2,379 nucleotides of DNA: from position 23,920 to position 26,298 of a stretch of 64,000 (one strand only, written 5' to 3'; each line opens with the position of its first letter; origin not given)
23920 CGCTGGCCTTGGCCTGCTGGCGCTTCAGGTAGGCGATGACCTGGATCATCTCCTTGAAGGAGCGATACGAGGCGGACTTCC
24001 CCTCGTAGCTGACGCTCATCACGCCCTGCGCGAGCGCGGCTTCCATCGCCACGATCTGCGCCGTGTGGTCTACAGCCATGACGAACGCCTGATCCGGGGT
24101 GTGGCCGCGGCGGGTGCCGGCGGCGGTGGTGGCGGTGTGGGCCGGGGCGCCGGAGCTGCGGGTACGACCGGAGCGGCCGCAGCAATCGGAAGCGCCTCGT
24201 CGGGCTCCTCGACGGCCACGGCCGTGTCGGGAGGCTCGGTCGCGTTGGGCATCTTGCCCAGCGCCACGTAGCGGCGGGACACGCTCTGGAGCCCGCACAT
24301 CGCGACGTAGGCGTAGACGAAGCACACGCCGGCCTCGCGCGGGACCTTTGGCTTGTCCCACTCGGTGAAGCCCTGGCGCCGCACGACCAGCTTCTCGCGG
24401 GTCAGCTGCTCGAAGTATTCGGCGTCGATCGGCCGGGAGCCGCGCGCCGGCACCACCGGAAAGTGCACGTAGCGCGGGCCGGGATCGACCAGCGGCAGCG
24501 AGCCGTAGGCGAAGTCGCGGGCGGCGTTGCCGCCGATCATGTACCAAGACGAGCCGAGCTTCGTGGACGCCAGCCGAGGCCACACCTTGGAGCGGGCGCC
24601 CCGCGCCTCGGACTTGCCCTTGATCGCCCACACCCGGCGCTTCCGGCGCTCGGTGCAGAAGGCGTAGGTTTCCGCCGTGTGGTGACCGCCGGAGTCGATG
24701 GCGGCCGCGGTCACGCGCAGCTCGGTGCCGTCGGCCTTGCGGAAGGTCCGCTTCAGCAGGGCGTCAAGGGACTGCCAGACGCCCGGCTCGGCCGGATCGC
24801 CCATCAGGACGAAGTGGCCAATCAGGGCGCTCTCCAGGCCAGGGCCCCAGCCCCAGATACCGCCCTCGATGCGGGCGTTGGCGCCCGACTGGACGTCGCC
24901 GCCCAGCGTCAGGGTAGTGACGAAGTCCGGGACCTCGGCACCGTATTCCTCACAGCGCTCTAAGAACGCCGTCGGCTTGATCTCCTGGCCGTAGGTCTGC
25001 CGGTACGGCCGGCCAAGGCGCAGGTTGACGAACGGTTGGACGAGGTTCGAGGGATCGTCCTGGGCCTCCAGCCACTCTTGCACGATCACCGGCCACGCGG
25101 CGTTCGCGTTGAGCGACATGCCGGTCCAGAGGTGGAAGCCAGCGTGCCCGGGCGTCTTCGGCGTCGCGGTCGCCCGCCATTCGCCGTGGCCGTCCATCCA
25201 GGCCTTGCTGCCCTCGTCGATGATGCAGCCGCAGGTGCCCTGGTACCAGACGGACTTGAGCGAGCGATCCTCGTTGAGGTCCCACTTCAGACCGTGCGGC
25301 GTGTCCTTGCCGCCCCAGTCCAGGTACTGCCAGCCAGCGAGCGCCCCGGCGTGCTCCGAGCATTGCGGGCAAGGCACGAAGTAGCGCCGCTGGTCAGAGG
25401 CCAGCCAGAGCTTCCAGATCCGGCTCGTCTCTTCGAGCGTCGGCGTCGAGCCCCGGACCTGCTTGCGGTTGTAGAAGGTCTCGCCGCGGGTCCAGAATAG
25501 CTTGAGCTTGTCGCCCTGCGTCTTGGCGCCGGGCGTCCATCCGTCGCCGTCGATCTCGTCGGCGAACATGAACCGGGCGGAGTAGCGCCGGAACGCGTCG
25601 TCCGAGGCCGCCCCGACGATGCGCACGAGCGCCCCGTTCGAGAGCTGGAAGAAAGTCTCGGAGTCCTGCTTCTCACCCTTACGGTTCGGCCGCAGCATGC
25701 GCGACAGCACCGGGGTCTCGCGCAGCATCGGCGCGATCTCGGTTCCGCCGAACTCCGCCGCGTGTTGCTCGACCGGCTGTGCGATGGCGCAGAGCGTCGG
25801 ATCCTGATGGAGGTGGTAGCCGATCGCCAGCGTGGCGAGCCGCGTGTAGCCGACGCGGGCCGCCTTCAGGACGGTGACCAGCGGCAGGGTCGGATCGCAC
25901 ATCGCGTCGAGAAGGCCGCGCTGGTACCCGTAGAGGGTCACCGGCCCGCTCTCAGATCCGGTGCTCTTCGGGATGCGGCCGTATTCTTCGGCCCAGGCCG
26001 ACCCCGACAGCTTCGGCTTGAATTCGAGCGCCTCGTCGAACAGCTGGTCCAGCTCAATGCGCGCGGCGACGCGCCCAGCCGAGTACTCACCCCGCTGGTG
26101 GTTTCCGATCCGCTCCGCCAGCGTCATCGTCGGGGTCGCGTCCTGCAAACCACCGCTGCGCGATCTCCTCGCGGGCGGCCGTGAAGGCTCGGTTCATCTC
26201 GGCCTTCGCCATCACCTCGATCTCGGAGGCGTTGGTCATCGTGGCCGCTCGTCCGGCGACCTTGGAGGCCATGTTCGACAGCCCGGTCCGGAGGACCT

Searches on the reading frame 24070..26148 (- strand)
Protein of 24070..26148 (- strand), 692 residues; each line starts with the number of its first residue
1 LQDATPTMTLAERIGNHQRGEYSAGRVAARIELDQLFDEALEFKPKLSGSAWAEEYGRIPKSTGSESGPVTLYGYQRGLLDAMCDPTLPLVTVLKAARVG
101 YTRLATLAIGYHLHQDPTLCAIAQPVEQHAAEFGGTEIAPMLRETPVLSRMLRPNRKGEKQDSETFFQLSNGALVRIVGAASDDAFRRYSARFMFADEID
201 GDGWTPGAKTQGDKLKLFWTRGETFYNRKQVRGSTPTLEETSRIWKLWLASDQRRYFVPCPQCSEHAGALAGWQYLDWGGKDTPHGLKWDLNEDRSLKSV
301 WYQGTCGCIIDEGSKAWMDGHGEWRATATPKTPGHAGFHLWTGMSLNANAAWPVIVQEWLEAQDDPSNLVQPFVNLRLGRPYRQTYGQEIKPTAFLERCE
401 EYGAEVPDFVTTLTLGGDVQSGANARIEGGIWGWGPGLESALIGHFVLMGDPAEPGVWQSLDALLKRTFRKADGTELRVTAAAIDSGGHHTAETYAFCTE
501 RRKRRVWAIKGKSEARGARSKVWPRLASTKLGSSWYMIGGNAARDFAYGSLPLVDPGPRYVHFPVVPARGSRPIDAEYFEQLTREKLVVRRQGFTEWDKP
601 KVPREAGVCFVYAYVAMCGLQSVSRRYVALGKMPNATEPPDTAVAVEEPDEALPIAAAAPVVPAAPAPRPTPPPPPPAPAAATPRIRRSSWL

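Call 11: search_dna_similar(query=window:24070-26148:-, collection=phages, mode=protein, max_rows=15)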
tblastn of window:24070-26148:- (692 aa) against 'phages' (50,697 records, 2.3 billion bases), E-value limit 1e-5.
Records with a match: 747; places in all: 748; records where one place covers at least 80% of the query: 406.
Best place of each record, by identity: <60% 747.
By first word of the organism name: Escherichia 132; Salmonella 87; Flavobacterium 79; Vibrio 74; Pseudomonas 55; Klebsiella 25; Bacteriophage 25; Ralstonia 23; Proteus 21; Enterobacteria 19; and 61 more.
By host as written in the record: - 118; Flavobacterium columnare 62; Escherichia coli 54; Pseudomonas aeruginosa 30; Salmonella enterica subsp. enterica serovar Typhimurium 24; Ralstonia solanacearum 21; Salmonella enterica 17; Proteus mirabilis 15; and 224 more.
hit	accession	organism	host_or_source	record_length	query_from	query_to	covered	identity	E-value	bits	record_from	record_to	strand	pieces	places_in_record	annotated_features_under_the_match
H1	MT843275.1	Serratia phage vB_SspM_BZS1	Serratia sp. OS31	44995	47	620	83%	42.8%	1e-130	431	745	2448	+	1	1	large subunit terminase DNA packaging protein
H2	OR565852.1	Citrobacter phage phiNP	Citrobacter rodentium DBS100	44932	47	650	87%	40.6%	2e-125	416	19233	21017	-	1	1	terL: large subunit terminase DNA packaging protein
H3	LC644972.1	Acetobacter phage phiAP1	Acetobacter pasteurianus NBRC 109446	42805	33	620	85%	40.7%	1e-119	399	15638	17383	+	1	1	phage terminase large subunit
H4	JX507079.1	Acidithiobacillus phage AcaML1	Acidithiobacillus caldus ATCC 51756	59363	29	649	90%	31.8%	2e-67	247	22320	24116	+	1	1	packaging terminase large subunit gpA | putative terminase small subunit gpNu1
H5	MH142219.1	Acidithiobacillus phage AcaML1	Acidithiobacillus caldus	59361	29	649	90%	31.8%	2e-67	247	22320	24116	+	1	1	record has no annotation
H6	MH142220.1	Acidithiobacillus phage AcaML1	Acidithiobacillus caldus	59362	29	649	90%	31.8%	2e-67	247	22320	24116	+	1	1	record has no annotation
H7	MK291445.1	Paracoccus phage vB_PyeM_Pyei1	Paracoccus yeei CCUG 32053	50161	45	620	83%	33.8%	3e-68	249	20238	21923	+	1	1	terminase large subunit | terminase small subunit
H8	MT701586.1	Burkholderia phage Mica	Burkholderia cenocepacia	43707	39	633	86%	32.1%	1e-61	229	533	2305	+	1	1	terminase large subunit | ribosome_binding_site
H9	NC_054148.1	Burkholderia phage Mica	Burkholderia cenocepacia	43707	39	633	86%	32.1%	1e-61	229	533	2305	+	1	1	terminase large subunit | ribosome_binding_site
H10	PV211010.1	Roseobacter phage CRP-811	Roseobacter sp. FZCC0198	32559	31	613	84%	32.8%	2e-79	282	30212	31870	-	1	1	terminase large subunit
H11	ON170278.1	Ralstonia phage YO164_3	Ralstonia solanacearum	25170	32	647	89%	31.0%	6e-55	209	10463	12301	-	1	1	record has no annotation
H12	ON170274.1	Ralstonia phage YO163_3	Ralstonia solanacearum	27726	32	647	89%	31.0%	6e-55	209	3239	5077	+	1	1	record has no annotation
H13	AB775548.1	Pseudomonas phage PPpW-3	-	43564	45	617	83%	33.2%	6e-60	224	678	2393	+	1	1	putative terminase, large subunit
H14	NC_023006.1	Pseudomonas phage PPpW-3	-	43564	45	617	83%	33.2%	6e-60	224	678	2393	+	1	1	terminase large subunit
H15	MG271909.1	Synechococcus phage S-LBS1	Synechococcus sp. TCC793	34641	45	627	84%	32.5%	1e-75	271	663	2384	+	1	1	terminase large subunit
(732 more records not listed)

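Call 56: find_related_loci(query=window:24070-26148:-, collection=viral_contigs, flank=1000)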
Query window:24070-26148:- (692 aa) in viral_contigs; peptide patterns used: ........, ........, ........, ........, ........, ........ (x = any residue, [..] = any of these).
36 stretches matched a pattern; 33 encode a relative of the query (tblastn E <= 1e-3); 33 distinct loci.
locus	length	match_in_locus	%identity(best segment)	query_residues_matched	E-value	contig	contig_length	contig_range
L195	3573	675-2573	94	1-633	0e+0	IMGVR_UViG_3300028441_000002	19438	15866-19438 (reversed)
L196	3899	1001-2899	94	1-633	0e+0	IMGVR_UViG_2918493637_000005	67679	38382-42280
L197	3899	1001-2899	94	1-633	0e+0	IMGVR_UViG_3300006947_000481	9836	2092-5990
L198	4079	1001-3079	86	1-692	0e+0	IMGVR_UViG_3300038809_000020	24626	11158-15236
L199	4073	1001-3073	83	1-692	0e+0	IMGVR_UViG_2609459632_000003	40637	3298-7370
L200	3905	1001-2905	87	1-635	0e+0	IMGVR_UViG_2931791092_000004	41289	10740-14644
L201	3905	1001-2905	88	1-635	0e+0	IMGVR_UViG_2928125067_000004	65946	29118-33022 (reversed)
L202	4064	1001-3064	79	4-692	0e+0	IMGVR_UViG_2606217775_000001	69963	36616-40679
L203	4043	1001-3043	78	6-692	0e+0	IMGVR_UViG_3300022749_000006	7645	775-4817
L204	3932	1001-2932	79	6-656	0e+0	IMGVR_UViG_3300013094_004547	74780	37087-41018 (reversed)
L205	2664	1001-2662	87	1-554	0e+0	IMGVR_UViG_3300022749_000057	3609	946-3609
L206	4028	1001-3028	69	8-690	0e+0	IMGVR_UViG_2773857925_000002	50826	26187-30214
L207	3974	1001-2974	70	2-671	0e+0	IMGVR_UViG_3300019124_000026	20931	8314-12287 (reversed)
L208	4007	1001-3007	66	8-690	0e+0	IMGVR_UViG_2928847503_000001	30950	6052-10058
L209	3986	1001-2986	67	8-665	0e+0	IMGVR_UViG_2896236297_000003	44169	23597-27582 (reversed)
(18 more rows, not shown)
